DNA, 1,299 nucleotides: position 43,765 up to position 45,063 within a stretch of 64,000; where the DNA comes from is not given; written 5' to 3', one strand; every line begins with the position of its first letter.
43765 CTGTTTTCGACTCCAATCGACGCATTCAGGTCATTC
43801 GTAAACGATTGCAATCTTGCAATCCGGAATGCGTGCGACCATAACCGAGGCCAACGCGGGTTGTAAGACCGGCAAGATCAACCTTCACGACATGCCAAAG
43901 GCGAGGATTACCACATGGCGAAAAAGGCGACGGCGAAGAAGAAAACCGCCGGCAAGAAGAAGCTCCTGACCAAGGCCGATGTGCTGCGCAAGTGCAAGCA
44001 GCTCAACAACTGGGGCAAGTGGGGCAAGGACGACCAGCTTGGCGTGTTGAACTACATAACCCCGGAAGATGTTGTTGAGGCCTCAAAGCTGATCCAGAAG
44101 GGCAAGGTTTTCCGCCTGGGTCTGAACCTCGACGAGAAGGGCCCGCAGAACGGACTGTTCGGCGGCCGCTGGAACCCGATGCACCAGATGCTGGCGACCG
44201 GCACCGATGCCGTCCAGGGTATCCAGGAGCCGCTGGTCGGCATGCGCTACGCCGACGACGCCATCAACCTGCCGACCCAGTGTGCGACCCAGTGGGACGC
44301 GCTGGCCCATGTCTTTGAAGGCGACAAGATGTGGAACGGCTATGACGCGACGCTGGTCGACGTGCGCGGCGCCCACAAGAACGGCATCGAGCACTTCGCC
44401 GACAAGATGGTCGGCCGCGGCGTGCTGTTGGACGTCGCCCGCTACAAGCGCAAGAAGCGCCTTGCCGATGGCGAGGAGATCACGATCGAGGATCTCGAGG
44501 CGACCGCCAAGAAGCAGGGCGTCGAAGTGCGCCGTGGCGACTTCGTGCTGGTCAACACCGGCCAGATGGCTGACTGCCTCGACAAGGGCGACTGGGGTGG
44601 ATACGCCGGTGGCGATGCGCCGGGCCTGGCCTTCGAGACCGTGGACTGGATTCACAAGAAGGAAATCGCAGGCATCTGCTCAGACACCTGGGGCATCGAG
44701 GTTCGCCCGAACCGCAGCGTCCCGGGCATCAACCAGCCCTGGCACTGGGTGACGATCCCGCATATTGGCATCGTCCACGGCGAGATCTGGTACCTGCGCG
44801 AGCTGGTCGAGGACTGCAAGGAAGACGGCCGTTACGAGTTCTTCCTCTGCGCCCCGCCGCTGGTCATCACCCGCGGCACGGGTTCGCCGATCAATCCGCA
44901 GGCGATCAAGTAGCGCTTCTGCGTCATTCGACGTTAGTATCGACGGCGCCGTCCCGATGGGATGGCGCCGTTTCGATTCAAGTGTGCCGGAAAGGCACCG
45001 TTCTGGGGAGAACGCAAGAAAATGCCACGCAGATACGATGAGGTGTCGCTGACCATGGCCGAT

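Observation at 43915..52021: Three tandem cyclase-family paralogs with a non-canonical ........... motif, plus a HisD-like dehydrogenase and a TRAP importer: candidate undescribed catabolic module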

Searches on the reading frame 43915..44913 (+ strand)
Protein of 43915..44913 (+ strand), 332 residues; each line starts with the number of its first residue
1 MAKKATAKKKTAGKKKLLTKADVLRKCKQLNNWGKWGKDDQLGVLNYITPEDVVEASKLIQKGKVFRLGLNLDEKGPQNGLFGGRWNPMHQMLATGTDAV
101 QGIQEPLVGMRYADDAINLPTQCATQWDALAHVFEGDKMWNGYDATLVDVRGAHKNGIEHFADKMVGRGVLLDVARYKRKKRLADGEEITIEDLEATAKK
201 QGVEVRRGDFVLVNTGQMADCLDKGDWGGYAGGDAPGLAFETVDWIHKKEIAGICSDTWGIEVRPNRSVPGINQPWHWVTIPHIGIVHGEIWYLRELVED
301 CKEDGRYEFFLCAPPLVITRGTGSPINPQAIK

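Call 3: search_protein_families(library=pfam, proteins=[window:43915-44913:+], max_evalue=0.01)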
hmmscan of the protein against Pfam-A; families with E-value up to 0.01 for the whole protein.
window:43915-44913:+ (332 aa): 1 family
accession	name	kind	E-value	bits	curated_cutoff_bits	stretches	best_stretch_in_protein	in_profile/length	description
PF04199.19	Cyclase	-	3.3e-25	89.4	23.1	1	106-262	17-141/142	Putative cyclase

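Call 4: search_protein_families(library=ncbifam, proteins=[window:43915-44913:+], max_evalue=0.01)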
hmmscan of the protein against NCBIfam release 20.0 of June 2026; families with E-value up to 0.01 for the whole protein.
window:43915-44913:+ (332 aa): 0 families

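Call 5: search_solved_structures(query=window:43915-44913:+, max_evalue=1, show_alignments=4)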
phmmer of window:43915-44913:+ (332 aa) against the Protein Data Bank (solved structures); distinct sequences matched with E-value up to 1: 2.
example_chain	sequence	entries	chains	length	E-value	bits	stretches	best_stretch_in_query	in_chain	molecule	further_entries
5ibz_A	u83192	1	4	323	2.3e-70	240.8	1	24-332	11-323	Uncharacterized protein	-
4j0n_A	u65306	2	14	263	0.86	12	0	180-330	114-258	Isatin hydrolase B | Putative uncharacterized protein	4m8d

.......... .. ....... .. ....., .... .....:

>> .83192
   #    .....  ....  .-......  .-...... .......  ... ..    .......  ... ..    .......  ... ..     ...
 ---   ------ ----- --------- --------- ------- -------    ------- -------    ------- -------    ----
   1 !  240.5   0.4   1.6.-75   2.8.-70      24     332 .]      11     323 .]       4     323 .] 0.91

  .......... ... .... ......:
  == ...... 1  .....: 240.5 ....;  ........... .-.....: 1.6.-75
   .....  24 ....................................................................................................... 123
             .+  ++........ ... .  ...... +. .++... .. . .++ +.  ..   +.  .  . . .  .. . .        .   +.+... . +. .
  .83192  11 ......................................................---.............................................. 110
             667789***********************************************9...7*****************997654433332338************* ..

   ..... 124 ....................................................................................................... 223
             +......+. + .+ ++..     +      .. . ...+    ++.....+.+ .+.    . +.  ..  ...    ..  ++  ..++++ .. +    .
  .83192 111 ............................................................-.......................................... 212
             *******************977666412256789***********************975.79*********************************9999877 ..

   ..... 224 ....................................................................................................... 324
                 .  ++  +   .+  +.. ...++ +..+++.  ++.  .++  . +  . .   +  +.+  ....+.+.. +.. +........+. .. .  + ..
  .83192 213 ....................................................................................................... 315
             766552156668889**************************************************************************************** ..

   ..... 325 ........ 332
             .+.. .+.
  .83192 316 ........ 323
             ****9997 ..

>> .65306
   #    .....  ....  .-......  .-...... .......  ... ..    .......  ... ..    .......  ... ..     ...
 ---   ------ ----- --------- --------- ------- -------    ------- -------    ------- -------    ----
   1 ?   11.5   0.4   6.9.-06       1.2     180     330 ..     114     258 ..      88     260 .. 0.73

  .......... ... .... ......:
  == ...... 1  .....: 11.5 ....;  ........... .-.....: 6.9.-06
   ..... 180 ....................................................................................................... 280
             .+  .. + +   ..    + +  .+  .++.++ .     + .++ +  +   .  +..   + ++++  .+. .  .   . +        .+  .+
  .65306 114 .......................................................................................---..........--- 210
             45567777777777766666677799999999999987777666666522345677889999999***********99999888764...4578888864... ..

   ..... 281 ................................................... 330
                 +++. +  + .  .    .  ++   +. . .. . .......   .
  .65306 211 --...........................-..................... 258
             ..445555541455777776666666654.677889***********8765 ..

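Call 33: find_related_loci(query=A1, collection=genome_contigs, flank=10000)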
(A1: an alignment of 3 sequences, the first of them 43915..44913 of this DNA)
Query A1 (332 aa) in genome_contigs; peptide patterns used: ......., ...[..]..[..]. (x = any residue, [..] = any of these).
600 stretches matched a pattern (row limit reached: there are more); 594 encode a relative of the query (tblastn E <= 1e-3); the best 80 are kept; 80 distinct loci.
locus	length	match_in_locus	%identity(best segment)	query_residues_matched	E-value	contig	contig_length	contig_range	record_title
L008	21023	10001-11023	87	1-332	0e+0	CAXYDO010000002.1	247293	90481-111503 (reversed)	MAG: uncultured Alphaproteobacteria bacterium isolate FRAM_RAS_F4_11_2016-MAG_9 genome assembly, contig: FRAM_RAS_F4_11_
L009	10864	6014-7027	87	1-332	0e+0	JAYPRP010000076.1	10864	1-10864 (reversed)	MAG: Rhodospirillaceae bacterium isolate SD3107_S37.maxbin.038_sub NODE_1938_length_10864_cov_6.46287, whole genome shot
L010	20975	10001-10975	82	8-332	0e+0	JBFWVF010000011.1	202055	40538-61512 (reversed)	MAG: Alphaproteobacteria bacterium isolate CA_2019_TPBF_88 NODE_653_length_202055_cov_31.540009_TPBF, whole genome shotg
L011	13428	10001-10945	83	18-332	4e-173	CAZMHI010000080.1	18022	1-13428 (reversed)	MAG TPA_asm: uncultured Rhodospirillaceae bacterium isolate SRP077602_co11_112 genome assembly, contig: NODE_3095_length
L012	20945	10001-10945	77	18-332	5e-165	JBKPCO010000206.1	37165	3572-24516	MAG: Candidatus Methylomirabilota bacterium isolate GB_EKS_MAG_00049 GB_EKS_000000186854, whole genome shotgun sequence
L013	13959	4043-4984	76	19-332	5e-163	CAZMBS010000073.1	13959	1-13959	MAG TPA_asm: uncultured Streptomycetaceae bacterium isolate SRP150892_co2_124 genome assembly, contig: NODE_6375_length_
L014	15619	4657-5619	74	12-332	1e-162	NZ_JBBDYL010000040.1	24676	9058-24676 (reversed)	MAG: Sulfuricaulis sp. isolate LejiaD_57_21 Lejia_D_3277_length_24676_cov_13, whole genome shotgun sequence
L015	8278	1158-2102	74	18-332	3e-162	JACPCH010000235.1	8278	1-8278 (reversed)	MAG: Candidatus Rokuibacteriota bacterium isolate NC_groundwater_278_Ag_S-0.2um_73_13 S5_GD2017_2_S2_scaffold_11466, who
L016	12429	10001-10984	61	1-332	5e-136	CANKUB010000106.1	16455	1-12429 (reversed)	MAG: Betaproteobacteria bacterium isolate RH-9nov16-74 genome assembly, contig: RH-9nov16-C-C7120, whole genome shotgun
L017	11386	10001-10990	59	1-332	1e-135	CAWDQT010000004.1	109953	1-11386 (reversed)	MAG: uncultured Acidobacteriota bacterium isolate MFD03346.bin.3.38 genome assembly, contig: contig_12900, whole genome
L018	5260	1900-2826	66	23-332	5e-136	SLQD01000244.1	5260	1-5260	MAG: Rhodobacteraceae bacterium isolate CSSed165cm_520 CSSed16-5cm-79897, whole genome shotgun sequence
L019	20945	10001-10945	63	16-332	3e-135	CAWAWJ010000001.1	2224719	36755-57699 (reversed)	MAG: uncultured Alphaproteobacteria bacterium isolate MFD04540.bin.1.59 genome assembly, contig: contig_2387, whole geno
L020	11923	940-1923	61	3-332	2e-134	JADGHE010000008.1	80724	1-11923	MAG: Variibacter sp. isolate HOG14 NODE_58_length_80724_cov_68.774722, whole genome shotgun sequence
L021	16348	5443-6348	66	26-332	3e-134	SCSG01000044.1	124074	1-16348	MAG: Burkholderiaceae bacterium isolate FW106-10_bin.30 FW106-10_bin.30-40846, whole genome shotgun sequence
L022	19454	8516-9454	62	18-332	4e-133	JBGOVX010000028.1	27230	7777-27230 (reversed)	MAG: Terriglobia bacterium isolate OBJ_0618_7090110_105 k141_2437799_length_27230_cov_36.9961, whole genome shotgun sequ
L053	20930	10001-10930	61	22-332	2e-128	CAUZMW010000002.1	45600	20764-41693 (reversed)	MAG: Gammaproteobacteria bacterium isolate CB6_Bottom.41 genome assembly, contig: Ga0310122_10000141, whole genome shotg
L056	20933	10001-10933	60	20-332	2e-128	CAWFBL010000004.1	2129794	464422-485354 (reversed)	MAG: uncultured proteobacterium isolate MFD02416.bin.1.311 genome assembly, contig: contig_2775, whole genome shotgun se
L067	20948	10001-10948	61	15-332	1e-126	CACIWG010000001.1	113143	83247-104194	uncultured SAR116 cluster alpha proteobacterium isolate AG-914-E17 genome assembly, contig: AG-914-E17_NODE_1, whole gen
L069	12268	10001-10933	60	20-332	2e-126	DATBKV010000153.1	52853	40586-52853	MAG TPA_asm: Xanthobacteraceae bacterium isolate SMAG_U3955 k141_2615400, whole genome shotgun sequence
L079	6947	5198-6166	58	8-332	9e-126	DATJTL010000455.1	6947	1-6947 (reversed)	MAG TPA_asm: Xanthobacteraceae bacterium isolate SMAG_U15019 k141_2978074, whole genome shotgun sequence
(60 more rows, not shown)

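Call 44: search_protein_families(library=ncbifam, proteins=[L053:18446-19729:+, L056:15429-16730:-, L069:1779-2405:-, L079:3699-4340:-], max_evalue=0.00001)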
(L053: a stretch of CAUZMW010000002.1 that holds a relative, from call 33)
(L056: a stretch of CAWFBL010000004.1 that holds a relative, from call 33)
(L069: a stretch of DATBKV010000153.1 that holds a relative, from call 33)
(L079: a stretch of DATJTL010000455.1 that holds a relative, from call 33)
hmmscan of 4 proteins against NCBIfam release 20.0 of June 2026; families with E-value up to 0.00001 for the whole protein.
L053:18446-19729:+ (427 aa): 11 families
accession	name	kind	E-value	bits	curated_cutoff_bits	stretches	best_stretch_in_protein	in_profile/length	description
NF040821.1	dipep_PepQ_Arch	equivalog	6.7e-24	84.5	630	1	168-395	116-334/346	Xaa-Pro dipeptidase PepQ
NF043017.1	DimsulpropLyDddP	equivalog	2.8e-23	82.4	600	1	16-406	50-440/443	dimethylsulfonioproprionate lyase DddP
NF007310.0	PRK09795.1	equivalog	1.4e-16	60.3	393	1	171-404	124-353/361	aminopeptidase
NF038259.1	ectoine_DoeA_2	exception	1.7e-14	53.3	575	1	162-389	141-360/386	ectoine hydrolase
TIGR00500.1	met_pdase_I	equivalog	5.3e-14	52.3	171.35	1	247-372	81-200/247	type I methionyl aminopeptidase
NF008131.0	PRK10879.1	equivalog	3.8e-11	42.4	465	1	167-314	166-312/438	Xaa-Pro aminopeptidase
TIGR02993.1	ectoine_eutD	equivalog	6.5e-10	38.7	613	1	24-405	14-386/391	ectoine hydrolase DoeA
NF009533.0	PRK12897.1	equivalog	3e-07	30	488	1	175-373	5-202/248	type I methionyl aminopeptidase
NF008970.0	PRK12318.1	equivalog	9.4e-07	28.3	267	1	249-373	125-242/291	methionyl aminopeptidase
NF011173.0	PRK14575.1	equivalog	1.5e-06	27.4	850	1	150-406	155-402/406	putative peptidase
NF011720.0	PRK15173.1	subfamily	1.5e-06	27.4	420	1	150-406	92-339/343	peptidase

L056:15429-16730:- (433 aa): 23 families
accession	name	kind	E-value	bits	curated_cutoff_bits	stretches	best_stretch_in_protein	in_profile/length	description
NF005057.0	PRK06464.1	equivalog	4.5e-70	236.7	598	1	10-429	4-460/798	phosphoenolpyruvate synthase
NF041857.1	RIF_Ptrans_rph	equivalog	3.9e-64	217.4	999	2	13-318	3-316/864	rifamycin-inactivating phosphotransferase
TIGR01418.1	PEP_synth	equivalog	1.1e-63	215.9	739.75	1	15-429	4-456/784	pyruvate, water dikinase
NF004877.0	PRK06241.1-2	subfamily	6.7e-61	206.6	866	2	9-318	1-318/869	phosphoenolpyruvate synthase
NF004881.0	PRK06241.2-2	equivalog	1e-58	199.4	883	2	21-313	13-311/898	phosphoenolpyruvate synthase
NF004878.0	PRK06241.1-3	subfamily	1.2e-58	199.1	945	2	23-318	15-317/891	phosphoenolpyruvate synthase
NF052631.1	prodigiosin_PigC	equivalog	4.4e-57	193.6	1300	2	20-316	9-301/883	prodigiosin ligase PigC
NF052632.1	undecylprod_RedH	equivalog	1.5e-52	178.7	1350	2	13-316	3-297/880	undecylprodigiosin ligase RedH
NF000283.1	RPH_KJ151292.1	equivalog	3e-49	168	1700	2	13-318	6-319/865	rifamycin-inactivating phosphotransferase Rph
NF004879.0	PRK06241.1-4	equivalog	1.1e-45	156.1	976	2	9-318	1-318/868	phosphoenolpyruvate synthase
NF004880.0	PRK06241.2-1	equivalog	1e-42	146.1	972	2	12-315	3-283/837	phosphoenolpyruvate synthase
NF004883.0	PRK06241.2-4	equivalog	4.2e-34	117.9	1063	2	23-313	28-328/928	phosphoenolpyruvate synthase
NF004882.0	PRK06241.2-3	equivalog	1.6e-29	102.6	850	2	25-203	10-186/827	phosphoenolpyruvate synthase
NF006153.0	PRK08296.1-5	subfamily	1.1e-19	70.2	578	1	330-432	504-606/608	hypothetical protein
NF006151.0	PRK08296.1-3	equivalog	2.7e-16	59.2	693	1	330-430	501-601/604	hypothetical protein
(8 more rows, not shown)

L069:1779-2405:- (208 aa): 1 family
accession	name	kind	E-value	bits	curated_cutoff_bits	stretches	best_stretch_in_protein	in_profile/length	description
NF040942.2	hypo_ExtJ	equivalog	1.8e-06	28.2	52.5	0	10-60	5-50/77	selenite/tellurite reduction operon protein ExtJ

L079:3699-4340:- (213 aa): 2 families
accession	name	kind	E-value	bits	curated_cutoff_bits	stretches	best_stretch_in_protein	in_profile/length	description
NF008517.0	PRK11440.1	equivalog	1.6e-06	28.2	195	0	128-190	106-168/188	hydrolase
NF050097.1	BiurAmidohydBiuH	equivalog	2.6e-06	27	370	0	108-184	115-192/221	biuret amidohydrolase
